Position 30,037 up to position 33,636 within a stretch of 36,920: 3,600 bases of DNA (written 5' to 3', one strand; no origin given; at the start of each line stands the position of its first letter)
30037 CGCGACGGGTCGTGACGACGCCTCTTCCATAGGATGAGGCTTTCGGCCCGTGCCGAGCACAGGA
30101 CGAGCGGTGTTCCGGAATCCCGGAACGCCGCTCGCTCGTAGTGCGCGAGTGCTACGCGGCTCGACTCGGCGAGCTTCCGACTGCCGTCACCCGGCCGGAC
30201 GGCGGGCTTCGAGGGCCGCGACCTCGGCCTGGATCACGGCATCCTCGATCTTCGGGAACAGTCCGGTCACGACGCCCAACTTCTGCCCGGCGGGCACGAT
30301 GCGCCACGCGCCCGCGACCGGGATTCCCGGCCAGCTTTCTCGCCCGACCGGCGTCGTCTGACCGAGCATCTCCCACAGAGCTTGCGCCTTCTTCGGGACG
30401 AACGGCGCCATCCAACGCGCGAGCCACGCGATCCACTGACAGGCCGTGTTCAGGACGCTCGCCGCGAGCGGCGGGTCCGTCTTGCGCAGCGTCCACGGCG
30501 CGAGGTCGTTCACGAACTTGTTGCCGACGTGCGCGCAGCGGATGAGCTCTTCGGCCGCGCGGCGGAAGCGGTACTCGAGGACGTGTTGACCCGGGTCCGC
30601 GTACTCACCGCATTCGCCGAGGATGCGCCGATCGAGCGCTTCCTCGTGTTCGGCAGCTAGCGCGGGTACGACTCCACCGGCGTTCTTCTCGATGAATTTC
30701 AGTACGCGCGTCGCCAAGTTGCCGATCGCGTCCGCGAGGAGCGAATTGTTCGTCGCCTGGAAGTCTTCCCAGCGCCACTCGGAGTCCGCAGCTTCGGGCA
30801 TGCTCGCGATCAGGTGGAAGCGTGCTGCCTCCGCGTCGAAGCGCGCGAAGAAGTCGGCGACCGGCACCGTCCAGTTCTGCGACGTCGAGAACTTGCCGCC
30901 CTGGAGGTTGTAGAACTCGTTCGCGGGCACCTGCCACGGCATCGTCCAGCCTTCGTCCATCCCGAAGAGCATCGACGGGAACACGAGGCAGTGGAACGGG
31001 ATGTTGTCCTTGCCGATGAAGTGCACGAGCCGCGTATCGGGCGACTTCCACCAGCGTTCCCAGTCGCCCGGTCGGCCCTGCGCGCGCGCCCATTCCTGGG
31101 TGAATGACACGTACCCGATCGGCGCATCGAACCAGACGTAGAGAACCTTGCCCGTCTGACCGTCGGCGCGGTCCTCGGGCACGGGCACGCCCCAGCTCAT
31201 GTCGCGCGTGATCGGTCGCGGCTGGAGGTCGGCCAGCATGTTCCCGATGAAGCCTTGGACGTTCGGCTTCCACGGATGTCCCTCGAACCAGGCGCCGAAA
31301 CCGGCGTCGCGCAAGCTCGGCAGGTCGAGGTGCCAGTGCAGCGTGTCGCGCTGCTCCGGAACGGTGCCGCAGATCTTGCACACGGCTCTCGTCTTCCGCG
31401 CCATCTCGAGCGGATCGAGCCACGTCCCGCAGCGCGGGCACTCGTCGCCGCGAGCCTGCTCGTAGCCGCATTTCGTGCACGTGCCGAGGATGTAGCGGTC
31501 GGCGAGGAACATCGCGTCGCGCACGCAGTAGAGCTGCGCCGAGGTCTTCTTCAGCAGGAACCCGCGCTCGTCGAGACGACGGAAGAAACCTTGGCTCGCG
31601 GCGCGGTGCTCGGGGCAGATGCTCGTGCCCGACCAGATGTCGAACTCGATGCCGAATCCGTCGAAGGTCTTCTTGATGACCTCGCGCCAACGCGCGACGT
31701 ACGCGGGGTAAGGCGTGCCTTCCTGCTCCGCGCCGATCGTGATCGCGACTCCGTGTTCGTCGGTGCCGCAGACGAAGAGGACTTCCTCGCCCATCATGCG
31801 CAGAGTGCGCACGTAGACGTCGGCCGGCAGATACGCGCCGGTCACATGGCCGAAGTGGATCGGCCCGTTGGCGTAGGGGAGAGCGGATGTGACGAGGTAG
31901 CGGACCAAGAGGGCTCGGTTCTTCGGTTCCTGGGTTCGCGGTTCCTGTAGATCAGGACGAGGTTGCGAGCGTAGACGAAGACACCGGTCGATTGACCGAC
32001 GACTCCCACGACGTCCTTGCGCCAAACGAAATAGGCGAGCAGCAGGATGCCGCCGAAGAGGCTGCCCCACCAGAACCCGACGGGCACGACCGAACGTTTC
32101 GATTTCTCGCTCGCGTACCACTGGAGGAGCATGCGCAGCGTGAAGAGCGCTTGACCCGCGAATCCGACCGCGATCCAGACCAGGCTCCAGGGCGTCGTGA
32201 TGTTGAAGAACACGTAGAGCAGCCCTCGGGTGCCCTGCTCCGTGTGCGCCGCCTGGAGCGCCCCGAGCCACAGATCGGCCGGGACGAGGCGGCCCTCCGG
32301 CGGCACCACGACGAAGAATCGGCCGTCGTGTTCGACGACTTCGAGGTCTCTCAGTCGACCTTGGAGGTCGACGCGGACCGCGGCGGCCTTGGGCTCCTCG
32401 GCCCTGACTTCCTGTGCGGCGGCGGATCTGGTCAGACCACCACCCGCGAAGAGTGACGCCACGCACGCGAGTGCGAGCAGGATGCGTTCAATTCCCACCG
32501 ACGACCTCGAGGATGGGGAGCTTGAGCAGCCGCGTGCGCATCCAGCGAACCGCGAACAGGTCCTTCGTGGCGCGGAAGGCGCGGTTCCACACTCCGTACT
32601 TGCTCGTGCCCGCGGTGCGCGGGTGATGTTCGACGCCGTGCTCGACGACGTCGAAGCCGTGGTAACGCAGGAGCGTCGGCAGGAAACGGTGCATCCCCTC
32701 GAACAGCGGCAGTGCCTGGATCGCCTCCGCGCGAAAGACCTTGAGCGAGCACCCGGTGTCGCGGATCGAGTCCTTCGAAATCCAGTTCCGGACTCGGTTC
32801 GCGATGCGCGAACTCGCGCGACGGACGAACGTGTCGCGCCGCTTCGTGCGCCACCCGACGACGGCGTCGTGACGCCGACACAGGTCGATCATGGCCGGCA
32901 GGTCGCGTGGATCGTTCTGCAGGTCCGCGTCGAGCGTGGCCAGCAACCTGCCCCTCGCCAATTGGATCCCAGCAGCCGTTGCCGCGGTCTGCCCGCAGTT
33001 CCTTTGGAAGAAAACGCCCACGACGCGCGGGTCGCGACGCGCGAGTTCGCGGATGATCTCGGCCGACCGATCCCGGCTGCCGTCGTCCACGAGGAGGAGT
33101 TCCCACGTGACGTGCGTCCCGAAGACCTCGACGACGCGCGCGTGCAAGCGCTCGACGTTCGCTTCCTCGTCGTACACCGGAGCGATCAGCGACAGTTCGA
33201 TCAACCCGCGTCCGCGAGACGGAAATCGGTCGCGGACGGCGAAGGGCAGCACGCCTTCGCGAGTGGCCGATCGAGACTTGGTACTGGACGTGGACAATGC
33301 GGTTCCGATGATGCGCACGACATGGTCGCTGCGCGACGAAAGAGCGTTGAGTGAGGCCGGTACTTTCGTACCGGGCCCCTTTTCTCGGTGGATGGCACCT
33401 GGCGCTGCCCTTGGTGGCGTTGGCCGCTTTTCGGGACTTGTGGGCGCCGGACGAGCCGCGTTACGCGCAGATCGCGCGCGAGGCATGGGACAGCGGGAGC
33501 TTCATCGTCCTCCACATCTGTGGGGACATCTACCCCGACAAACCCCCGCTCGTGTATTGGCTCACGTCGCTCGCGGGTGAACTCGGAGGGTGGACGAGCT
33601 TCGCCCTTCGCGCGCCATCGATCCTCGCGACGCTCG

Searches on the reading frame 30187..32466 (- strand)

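Call 24: search_protein_families(library=pfam, proteins=[window:30187-32466:-], max_evalue=0.001)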
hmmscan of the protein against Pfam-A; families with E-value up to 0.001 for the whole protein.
window:30187-32466:- (759 aa): 4 families
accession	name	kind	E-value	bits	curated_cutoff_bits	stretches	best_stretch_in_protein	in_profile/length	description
PF09334.17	tRNA-synt_1g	-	3.4e-128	428.2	20.1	1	190-589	1-391/391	tRNA synthetases class I (M)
PF19303.5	Anticodon_3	-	4.9e-17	62.6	23.5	1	605-744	8-139/152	Anticodon binding domain of methionyl tRNA ligase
PF00133.28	tRNA-synt_1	-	6.5e-14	51.9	22.7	1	189-430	24-244/414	tRNA synthetases class I (I, L, M and V)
PF08264.19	Anticodon_1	-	1.3e-05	25.6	25.1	1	629-713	19-105/148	Anticodon-binding domain of tRNA ligase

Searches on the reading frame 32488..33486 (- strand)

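Call 24: search_protein_families(library=pfam, proteins=[window:32488-33486:-], max_evalue=0.001)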
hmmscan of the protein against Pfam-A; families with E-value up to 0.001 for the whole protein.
window:32488-33486:- (332 aa): 1 family
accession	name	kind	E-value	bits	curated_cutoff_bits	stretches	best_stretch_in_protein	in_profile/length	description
PF00535.33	Glycos_transf_2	-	2.9e-27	96.1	23.3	1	99-252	1-160/168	Glycosyl transferase family 2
